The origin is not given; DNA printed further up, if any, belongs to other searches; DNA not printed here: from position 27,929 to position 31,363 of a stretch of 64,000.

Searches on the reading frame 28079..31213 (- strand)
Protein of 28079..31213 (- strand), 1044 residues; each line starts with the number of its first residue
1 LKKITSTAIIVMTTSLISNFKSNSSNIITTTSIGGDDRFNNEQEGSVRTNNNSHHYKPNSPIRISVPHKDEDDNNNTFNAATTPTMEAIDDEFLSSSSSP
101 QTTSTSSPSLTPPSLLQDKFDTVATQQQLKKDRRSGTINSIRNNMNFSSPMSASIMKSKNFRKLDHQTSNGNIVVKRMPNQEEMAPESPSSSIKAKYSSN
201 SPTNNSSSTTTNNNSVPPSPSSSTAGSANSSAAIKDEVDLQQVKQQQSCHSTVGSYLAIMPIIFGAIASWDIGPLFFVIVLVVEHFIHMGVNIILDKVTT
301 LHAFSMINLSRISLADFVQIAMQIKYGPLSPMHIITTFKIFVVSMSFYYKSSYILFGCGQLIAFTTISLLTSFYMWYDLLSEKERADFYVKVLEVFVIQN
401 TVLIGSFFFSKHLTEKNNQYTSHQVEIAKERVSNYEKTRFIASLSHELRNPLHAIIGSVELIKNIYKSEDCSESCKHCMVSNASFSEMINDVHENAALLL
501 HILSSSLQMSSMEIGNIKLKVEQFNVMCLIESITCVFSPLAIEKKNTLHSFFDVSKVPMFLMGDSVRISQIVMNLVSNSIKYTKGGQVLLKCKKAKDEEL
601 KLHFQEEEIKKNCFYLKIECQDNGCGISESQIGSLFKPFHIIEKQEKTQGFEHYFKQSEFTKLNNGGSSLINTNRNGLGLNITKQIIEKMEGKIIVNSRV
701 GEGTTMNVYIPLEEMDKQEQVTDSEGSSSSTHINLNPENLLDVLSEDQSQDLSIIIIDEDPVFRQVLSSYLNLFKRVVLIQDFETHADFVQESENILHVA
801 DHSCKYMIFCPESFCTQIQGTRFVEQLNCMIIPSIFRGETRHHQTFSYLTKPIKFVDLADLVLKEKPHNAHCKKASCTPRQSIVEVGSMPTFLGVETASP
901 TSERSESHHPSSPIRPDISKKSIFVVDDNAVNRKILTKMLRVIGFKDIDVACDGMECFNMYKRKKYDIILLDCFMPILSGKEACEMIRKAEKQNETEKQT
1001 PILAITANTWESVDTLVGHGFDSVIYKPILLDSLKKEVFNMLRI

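Call 33: search_protein_families(library=pfam, max_evalue=0.00001, proteins=[window:28079-31213:-])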
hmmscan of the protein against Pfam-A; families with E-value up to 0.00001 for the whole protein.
window:28079-31213:- (1044 aa): 3 families
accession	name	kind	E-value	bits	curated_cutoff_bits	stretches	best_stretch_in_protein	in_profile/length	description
PF00072.30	Response_reg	-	1.4e-19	70.7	30.2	1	923-1038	1-110/111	Response regulator receiver domain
PF02518.31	HATPase_c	-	5e-19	69.2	26.4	1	563-713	1-110/111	Histidine kinase-, DNA gyrase B-, and HSP90-like ATPase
PF00512.31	HisKA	-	5.8e-11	42.7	26.9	1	437-513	2-64/66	His Kinase A (phospho-acceptor) domain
